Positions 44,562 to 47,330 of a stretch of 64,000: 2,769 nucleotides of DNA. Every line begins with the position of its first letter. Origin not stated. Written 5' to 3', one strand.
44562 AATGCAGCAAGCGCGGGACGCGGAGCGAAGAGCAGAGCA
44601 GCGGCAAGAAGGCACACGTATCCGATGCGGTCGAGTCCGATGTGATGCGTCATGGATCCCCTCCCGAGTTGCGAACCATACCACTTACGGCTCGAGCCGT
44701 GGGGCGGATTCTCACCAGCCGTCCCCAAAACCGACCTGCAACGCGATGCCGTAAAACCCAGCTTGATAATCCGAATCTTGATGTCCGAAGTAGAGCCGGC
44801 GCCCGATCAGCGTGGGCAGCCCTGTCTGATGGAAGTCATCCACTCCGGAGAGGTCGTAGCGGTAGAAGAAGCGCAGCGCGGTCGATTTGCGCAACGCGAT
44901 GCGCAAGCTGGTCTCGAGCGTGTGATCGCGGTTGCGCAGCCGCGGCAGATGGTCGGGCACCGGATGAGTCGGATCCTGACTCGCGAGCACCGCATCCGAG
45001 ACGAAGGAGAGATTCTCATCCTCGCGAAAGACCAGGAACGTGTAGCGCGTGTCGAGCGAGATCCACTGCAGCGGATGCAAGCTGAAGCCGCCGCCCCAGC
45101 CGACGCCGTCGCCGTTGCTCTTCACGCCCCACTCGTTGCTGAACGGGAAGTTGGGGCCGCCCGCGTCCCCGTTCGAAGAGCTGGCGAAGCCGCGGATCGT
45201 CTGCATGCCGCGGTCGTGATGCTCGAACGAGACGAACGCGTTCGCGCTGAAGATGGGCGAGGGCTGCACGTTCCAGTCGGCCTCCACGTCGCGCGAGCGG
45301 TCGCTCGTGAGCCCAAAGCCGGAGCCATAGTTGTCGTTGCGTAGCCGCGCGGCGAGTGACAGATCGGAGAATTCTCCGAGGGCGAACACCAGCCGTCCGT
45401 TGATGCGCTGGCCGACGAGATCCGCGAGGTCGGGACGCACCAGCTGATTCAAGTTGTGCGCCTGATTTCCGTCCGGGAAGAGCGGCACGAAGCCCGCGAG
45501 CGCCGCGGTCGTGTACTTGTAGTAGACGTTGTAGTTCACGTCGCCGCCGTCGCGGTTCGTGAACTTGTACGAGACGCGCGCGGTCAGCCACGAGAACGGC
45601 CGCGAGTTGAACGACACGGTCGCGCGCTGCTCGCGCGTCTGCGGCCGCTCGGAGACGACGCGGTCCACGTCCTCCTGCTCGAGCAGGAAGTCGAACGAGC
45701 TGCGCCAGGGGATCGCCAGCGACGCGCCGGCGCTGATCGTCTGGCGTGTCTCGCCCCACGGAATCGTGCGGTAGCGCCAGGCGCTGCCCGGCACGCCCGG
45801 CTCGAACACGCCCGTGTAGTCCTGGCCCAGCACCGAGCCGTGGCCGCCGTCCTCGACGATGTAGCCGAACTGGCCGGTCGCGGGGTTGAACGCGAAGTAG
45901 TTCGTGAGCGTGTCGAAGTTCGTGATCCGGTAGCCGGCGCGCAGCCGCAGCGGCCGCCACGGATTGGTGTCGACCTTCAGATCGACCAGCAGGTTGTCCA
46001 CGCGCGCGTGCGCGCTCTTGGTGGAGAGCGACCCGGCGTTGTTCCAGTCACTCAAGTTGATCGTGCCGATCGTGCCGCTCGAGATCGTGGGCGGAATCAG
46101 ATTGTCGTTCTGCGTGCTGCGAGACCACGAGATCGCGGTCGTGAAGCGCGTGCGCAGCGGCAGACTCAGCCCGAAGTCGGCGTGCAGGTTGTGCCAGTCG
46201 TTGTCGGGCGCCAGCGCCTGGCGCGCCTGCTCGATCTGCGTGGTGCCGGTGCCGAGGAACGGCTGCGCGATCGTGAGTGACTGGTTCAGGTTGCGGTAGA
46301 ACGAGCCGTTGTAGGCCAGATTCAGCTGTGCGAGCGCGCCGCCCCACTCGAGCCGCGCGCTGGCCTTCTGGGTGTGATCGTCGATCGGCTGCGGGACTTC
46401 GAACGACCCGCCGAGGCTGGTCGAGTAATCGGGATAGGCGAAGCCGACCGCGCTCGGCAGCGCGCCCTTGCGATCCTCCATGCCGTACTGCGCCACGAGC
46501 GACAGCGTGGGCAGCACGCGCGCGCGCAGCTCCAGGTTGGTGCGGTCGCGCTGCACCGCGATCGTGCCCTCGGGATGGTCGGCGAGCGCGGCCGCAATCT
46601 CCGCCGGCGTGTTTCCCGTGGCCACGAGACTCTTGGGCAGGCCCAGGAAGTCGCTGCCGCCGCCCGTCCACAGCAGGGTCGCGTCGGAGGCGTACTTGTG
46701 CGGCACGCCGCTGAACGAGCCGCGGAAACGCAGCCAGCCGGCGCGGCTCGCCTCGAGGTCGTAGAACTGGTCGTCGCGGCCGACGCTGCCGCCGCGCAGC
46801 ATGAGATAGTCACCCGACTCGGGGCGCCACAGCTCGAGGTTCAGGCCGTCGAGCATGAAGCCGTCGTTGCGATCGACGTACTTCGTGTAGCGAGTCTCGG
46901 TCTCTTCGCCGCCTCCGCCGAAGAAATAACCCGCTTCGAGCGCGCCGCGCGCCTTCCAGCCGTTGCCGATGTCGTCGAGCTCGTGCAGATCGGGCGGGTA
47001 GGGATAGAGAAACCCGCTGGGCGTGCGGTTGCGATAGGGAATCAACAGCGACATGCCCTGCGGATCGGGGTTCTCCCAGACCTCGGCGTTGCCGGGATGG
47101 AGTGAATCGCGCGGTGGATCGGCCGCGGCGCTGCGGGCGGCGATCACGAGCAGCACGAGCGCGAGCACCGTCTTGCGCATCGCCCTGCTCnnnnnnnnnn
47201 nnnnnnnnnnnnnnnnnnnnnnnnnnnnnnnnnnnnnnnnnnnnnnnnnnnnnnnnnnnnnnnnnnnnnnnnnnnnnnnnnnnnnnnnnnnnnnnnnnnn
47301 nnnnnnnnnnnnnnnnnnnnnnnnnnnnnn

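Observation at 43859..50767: Porin-cytochrome (MtrAB/PioAB-type) electron conduit embedded in a five-gene minus-strand string with uncharacterised partners and no CymA/NapC-type quinol dehydrogenase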

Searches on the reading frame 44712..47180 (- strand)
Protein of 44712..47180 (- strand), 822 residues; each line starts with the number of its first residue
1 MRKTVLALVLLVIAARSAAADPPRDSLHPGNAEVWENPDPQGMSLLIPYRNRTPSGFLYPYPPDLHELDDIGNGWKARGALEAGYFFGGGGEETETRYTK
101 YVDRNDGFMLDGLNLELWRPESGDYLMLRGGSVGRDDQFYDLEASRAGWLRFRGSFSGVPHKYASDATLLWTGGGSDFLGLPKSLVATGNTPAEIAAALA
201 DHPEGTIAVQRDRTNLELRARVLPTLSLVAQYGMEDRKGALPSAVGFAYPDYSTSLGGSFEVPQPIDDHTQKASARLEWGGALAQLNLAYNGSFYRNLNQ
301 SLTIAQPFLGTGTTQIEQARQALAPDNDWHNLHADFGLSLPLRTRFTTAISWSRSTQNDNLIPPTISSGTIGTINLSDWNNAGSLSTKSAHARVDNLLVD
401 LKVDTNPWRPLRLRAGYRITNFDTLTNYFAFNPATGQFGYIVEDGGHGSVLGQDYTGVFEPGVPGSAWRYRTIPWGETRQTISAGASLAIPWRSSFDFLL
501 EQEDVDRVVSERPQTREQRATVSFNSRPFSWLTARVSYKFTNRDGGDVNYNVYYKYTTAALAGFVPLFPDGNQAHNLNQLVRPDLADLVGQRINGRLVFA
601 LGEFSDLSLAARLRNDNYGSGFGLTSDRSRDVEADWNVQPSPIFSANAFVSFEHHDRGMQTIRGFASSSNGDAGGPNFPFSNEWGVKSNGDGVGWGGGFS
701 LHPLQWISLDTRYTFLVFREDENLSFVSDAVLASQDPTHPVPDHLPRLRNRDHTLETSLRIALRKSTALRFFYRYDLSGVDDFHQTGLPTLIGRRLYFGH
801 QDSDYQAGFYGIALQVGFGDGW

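Call 3: search_protein_families(library=pfam, proteins=[window:44712-47180:-], max_evalue=0.1)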
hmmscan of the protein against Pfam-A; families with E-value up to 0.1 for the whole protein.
window:44712-47180:- (822 aa): 2 families
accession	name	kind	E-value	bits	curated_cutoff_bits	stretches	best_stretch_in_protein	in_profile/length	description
PF11854.14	MtrB_PioB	-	4e-88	297.1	23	1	97-816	8-633/635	Putative outer membrane beta-barrel porin, MtrB/PioB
PF03440.20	APT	-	0.01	16.2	25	1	448-473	58-83/87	Aerolysin/Pertussis toxin (APT) domain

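Call 4: search_protein_families(library=ncbifam, proteins=[window:44712-47180:-], max_evalue=0.1)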
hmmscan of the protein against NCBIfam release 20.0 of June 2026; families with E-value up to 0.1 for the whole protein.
window:44712-47180:- (822 aa): 2 families
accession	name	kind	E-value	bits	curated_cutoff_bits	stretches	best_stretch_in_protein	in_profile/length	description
TIGR03509.1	OMP_MtrB_PioB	subfamily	2e-66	224.8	240.05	2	96-426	16-328/662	MtrB/PioB family decaheme-associated outer membrane protein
NF041027.1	GSU2204_Se_pt_1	equivalog_domain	2.5e-08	33.2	350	1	479-543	378-449/580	GSU2204 family CXXCH-containing (seleno)protein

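Call 22: find_encoding_contigs(protein=window:44712-47180:-, flank=10000, max_places=3)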
Protein window:44712-47180:- (822 aa): 1 contig read that carries it; 1 place shown.
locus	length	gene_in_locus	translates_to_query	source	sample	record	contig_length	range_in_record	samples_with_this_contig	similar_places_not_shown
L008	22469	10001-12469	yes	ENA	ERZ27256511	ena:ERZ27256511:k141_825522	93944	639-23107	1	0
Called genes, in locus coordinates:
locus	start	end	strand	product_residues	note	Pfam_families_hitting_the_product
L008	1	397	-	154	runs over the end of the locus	PF00583:Acetyltransf_1, PF13673:Acetyltransf_10, PF13508:Acetyltransf_7, PF08445:FR47 (weak)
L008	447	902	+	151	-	PF00583:Acetyltransf_1, PF13673:Acetyltransf_10, PF13508:Acetyltransf_7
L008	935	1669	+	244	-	PF05721:PhyH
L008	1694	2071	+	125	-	PF00293:NUDIX, PF14815:NUDIX_4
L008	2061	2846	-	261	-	PF05401:NodS (weak), PF08241:Methyltransf_11, PF08242:Methyltransf_12, PF13649:Methyltransf_25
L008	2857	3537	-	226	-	-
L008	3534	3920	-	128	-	PF01219:DAGK_prokar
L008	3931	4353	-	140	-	PF04828:GFA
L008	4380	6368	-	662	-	PF07690:MFS_1, PF05977:MFS_3, PF01553:Acyltransferase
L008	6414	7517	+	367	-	-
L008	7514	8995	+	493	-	-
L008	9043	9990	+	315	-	PF22113:Mtrc-MtrF_II-IV_dom (faint), PF03264:Cytochrom_NNT (faint), PF22678:Cytochrom_c_NrfB-like (faint), PF14537:Cytochrom_c3_2 (weak), PF09699:Paired_CXXCH_1, PF14522:Cytochrome_C7 (weak), PF09699:Paired_CXXCH_1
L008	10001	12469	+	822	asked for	PF11854:MtrB_PioB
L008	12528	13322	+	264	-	-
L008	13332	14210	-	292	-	PF01909:NTP_transf_2 (weak), PF13228:DUF4037 (weak)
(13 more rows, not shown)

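Call 35: find_homologous_proteins(query=window:44712-47180:-)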
Query window:44712-47180:- (822 aa): 64 proteins with E <= 0.001 among 8000 candidates.
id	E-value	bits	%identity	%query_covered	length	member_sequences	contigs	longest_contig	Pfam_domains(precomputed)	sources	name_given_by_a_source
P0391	0.0e+0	1912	100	100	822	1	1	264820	PF11854.15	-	-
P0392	0.0e+0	1409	74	98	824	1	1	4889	PF11854.15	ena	-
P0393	0.0e+0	1384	73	97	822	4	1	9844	PF11854.15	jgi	jgi:hypothetical protein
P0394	0.0e+0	1371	71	100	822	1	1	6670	PF11854.15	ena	-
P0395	0.0e+0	1367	73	97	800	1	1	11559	PF11854.15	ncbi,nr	ncbi:MAG TPA: MtrB/PioB family outer membrane beta-barrel protein, partial [Myxococcota bacterium]|n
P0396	0.0e+0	1346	71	98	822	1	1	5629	PF11854.15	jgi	jgi:hypothetical protein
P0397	0.0e+0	1328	70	99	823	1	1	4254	PF11854.15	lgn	-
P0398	0.0e+0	1303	69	98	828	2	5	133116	PF11854.15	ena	-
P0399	0.0e+0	1285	68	97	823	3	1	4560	PF11854.15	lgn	-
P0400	0.0e+0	1272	67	98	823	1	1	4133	PF11854.15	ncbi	ncbi:MAG: MtrB/PioB family outer membrane beta-barrel protein [Myxococcota bacterium]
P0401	0.0e+0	1267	67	100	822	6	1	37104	PF11854.15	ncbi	-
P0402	0.0e+0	1267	67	100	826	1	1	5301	PF11854.15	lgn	-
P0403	0.0e+0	1264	67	97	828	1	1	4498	PF11854.15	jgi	jgi:putative beta-barrel porin MtrB/PioB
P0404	0.0e+0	1238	65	100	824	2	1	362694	PF11854.15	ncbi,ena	-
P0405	0.0e+0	1233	66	97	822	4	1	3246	PF11854.15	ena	-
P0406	0.0e+0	1233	64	100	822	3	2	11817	PF11854.15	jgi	jgi:MtrB/PioB family decaheme-associated outer membrane protein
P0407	0.0e+0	1214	65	100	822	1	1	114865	PF11854.15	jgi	jgi:MtrB/PioB family decaheme-associated outer membrane protein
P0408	0.0e+0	1214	65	98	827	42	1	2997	PF11854.15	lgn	-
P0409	0.0e+0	1213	65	98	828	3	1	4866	PF11854.15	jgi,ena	-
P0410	0.0e+0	1211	65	97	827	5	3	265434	PF11854.15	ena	-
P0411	0.0e+0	1140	60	100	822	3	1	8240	PF11854.15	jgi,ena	-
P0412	0.0e+0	1128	60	99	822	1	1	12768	PF11854.15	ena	-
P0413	0.0e+0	1128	60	99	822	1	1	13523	PF11854.15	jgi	-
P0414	0.0e+0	1126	60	99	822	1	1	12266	PF11854.15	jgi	-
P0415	0.0e+0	1125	60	99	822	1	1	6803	PF11854.15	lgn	-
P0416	0.0e+0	1124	60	99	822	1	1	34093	PF11854.15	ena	-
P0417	0.0e+0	1117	60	98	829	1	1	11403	PF11854.15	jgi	jgi:MtrB/PioB family decaheme-associated outer membrane protein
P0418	0.0e+0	1112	66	91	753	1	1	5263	PF11854.15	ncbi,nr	ncbi:MAG TPA: MtrB/PioB family outer membrane beta-barrel protein, partial [Myxococcota bacterium]|n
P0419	0.0e+0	1095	59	100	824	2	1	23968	PF11854.15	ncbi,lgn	-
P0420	0.0e+0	1085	60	97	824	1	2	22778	PF11854.15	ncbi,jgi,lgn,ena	-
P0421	0.0e+0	1062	58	99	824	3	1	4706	PF11854.15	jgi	jgi:hypothetical protein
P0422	0.0e+0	1062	59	97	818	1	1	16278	PF11854.15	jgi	jgi:hypothetical protein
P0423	0.0e+0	1051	57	97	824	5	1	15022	PF11854.15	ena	-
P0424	0.0e+0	1030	56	98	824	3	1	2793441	PF11854.15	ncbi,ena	-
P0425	0.0e+0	1017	55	98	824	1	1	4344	PF11854.15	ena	-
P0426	8.6e-289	979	55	99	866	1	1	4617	PF11854.15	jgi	-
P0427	7.6e-282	956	53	97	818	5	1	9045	PF11854.15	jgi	jgi:hypothetical protein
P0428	1.4e-281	955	53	99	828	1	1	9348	PF11854.15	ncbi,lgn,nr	ncbi:MAG TPA: MtrB/PioB family outer membrane beta-barrel protein [Myxococcota bacterium]|nr:MtrB/Pi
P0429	1.4e-280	951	54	99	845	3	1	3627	PF11854.15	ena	-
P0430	7.0e-280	949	53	99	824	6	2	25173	PF11854.15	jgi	jgi:hypothetical protein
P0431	1.3e-278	945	53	100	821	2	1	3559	PF11854.15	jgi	jgi:Putative outer membrane beta-barrel porin, MtrB/PioB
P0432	1.5e-278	945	52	97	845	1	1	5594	PF11854.15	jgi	jgi:hypothetical protein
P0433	3.4e-276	937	53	99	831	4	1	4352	PF11854.15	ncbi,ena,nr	ncbi:MAG: hypothetical protein E6J87_18690 [Deltaproteobacteria bacterium]|nr:MAG: hypothetical prot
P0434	4.8e-275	933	52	97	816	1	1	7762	PF11854.15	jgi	jgi:MtrB/PioB family decaheme-associated outer membrane protein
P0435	1.5e-271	922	52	99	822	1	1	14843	PF11854.15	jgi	jgi:MtrB/PioB family decaheme-associated outer membrane protein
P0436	7.6e-267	906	53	99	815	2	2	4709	PF11854.15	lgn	-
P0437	1.1e-261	889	52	99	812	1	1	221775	PF11854.15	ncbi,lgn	-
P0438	2.8e-259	881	60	79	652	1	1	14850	PF11854.15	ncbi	-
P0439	2.2e-198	680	67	55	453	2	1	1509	PF11854.15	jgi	jgi:hypothetical protein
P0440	3.9e-177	609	41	98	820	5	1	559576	PF11854.15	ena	-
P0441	1.7e-171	591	40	98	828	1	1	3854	PF13505.13,PF11854.15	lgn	-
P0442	1.4e-166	574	38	99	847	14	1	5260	PF11854.15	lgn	-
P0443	3.7e-154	533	37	99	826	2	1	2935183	PF11854.15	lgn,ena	-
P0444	4.7e-141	490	37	99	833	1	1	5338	PF11854.15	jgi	jgi:MtrB/PioB family decaheme-associated outer membrane protein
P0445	5.2e-135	470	35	99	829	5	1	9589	PF11854.15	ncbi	-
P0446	1.2e-124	436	36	100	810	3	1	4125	PF11854.15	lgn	-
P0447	4.9e-123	430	34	100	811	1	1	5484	PF11854.15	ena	-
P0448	5.4e-117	410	34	99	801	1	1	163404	PF11854.15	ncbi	-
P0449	1.9e-114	402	36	99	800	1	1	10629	PF11854.15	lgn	-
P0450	2.8e-112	395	35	95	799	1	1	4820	PF11854.15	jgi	jgi:MtrB/PioB family decaheme-associated outer membrane protein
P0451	2.1e-107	379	34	95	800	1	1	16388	PF11854.15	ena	-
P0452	8.8e-106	373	34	97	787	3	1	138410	PF11854.15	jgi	-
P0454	5.6e-18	83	23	91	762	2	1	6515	PF11854.15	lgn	-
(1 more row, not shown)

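Call 36: find_encoding_contigs(protein=P0437, flank=9000, max_places=1)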
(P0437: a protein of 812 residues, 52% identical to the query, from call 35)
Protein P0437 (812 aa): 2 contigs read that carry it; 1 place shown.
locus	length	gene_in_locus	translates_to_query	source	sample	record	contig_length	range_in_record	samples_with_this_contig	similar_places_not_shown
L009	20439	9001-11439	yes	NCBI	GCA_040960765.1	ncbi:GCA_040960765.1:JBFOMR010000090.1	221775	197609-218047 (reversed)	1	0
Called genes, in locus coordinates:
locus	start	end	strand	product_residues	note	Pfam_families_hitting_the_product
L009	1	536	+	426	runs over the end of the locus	PF07044:DUF1329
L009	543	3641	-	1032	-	PF02811:PHP, PF07733:DNA_pol3_alpha, PF17657:DNA_pol3_finger, PF14579:HHH_6, PF01336:tRNA_anti-codon (weak)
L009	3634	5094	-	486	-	PF00817:IMS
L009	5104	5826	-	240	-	PF00154:RecA_N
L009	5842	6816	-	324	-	PF11376:DUF3179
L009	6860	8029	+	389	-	PF00248:Aldo_ket_red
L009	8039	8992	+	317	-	PF03264:Cytochrom_NNT (faint), PF22113:Mtrc-MtrF_II-IV_dom (faint), PF22678:Cytochrom_c_NrfB-like (faint), PF14522:Cytochrome_C7 (faint), PF09699:Paired_CXXCH_1 (weak), PF14537:Cytochrom_c3_2 (weak), PF09699:Paired_CXXCH_1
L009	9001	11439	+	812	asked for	PF11854:MtrB_PioB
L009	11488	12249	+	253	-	-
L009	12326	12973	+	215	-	PF02798:GST_N, PF13417:GST_N_3, PF13409:GST_N_2, PF00043:GST_C (weak), PF13410:GST_C_2 (weak)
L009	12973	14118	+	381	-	PF02771:Acyl-CoA_dh_N, PF02770:Acyl-CoA_dh_M, PF00441:Acyl-CoA_dh_1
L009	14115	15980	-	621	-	PF01663:Phosphodiest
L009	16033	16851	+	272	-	PF00459:Inositol_P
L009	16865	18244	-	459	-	PF00501:AMP-binding, PF13193:AMP-binding_C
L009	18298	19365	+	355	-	PF02633:Creatininase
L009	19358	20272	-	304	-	PF08450:SGL, PF01436:NHL (faint)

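Call 37: find_encoding_contigs(protein=P0440, flank=9000, max_places=1)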
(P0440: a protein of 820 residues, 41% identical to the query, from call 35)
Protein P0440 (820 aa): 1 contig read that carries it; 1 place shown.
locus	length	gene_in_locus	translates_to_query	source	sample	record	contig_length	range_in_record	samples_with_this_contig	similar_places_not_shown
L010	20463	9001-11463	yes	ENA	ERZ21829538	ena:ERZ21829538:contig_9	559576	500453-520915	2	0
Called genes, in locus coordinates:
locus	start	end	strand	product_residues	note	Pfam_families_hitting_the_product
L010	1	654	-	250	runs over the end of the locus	PF00535:Glycos_transf_2 (weak), PF13641:Glyco_tranf_2_3, PF13712:Glyco_tranf_2_5 (faint), PF13632:Glyco_trans_2_3 (weak)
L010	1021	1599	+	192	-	-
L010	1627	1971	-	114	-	-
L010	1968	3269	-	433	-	PF13148:DUF3987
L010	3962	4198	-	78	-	-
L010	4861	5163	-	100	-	PF00589:Phage_integrase (weak)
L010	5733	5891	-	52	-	-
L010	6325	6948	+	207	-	-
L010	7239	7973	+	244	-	PF01068:DNA_ligase_A_M, PF01331:mRNA_cap_enzyme (weak)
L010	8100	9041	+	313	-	PF03264:Cytochrom_NNT (faint), PF14522:Cytochrome_C7 (faint), PF22113:Mtrc-MtrF_II-IV_dom (faint), PF22678:Cytochrom_c_NrfB-like (weak), PF09699:Paired_CXXCH_1 (weak), PF14537:Cytochrom_c3_2 (weak), PF09699:Paired_CXXCH_1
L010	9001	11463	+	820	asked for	PF11854:MtrB_PioB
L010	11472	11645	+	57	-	-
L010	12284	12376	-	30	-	-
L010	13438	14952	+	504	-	PF02128:Peptidase_M36, PF02225:PA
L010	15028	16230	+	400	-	PF03721:UDPG_MGDP_dh_N, PF00984:UDPG_MGDP_dh, PF03720:UDPG_MGDP_dh_C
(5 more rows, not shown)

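Call 38: find_encoding_contigs(protein=P0443, flank=9000, max_places=1)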
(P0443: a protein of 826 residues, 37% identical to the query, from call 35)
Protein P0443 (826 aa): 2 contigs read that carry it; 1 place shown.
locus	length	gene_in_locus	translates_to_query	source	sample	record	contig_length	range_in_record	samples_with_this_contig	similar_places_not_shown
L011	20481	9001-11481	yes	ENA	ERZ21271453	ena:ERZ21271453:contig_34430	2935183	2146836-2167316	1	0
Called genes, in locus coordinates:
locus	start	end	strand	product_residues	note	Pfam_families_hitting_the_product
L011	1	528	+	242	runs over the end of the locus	PF01613:Flavin_Reduct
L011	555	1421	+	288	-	PF00160:Pro_isomerase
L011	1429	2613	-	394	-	-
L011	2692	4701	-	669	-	PF00270:DEAD, PF00271:Helicase_C, PF16124:RecQ_Zn_bind, PF09382:RQC, PF00570:HRDC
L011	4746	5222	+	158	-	PF02464:CinA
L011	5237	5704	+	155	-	PF02639:DUF188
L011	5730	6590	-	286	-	PF01797:Y1_Tnp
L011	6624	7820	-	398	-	PF02515:CoA_transf_3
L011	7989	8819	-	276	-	-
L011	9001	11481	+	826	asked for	PF11854:MtrB_PioB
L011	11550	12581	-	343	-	PF00296:Bac_luciferase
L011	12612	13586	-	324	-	PF08240:ADH_N, PF00107:ADH_zinc_N, PF13602:ADH_zinc_N_2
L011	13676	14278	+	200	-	PF00440:TetR_N, PF16859:TetR_C_11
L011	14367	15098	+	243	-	-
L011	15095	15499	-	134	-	PF01272:GreA_GreB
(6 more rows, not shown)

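Call 56: find_related_loci(query=A4, collection=metagenome_contigs, flank=6000)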
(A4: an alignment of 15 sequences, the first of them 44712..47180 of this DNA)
Query A4 (822 aa) in metagenome_contigs; peptide patterns used: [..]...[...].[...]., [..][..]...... (x = any residue, [..] = any of these).
159 stretches matched a pattern; 25 encode a relative of the query (tblastn E <= 1e-3); 25 distinct loci.
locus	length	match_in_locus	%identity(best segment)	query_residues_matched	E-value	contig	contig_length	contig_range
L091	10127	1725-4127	69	21-822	0e+0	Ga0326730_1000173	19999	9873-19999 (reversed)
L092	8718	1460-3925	64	1-822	0e+0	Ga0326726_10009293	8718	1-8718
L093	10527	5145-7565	65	21-822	0e+0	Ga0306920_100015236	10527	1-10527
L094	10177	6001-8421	65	21-822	0e+0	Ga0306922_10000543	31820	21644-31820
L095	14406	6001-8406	65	21-819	0e+0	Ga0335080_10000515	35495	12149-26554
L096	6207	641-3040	66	22-822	0e+0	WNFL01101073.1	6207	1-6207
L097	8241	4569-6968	66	22-822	0e+0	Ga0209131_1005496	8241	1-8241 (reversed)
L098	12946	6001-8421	65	21-822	0e+0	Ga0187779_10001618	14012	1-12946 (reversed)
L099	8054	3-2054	73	139-822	0e+0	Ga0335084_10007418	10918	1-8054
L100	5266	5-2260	66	74-822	0e+0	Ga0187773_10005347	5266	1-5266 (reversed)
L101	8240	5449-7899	60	2-819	0e+0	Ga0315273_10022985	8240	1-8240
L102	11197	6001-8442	60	9-821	0e+0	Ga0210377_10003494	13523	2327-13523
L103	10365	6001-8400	60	21-819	0e+0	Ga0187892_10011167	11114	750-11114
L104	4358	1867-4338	53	1-816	0e+0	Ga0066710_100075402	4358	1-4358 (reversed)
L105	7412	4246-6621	53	21-816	0e+0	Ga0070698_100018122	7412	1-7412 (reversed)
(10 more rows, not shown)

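Call 89: search_solved_structures(query=window:44712-47180:-, max_evalue=0.01, show_alignments=0)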
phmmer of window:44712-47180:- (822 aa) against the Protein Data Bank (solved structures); distinct sequences matched with E-value up to 0.01: 0.
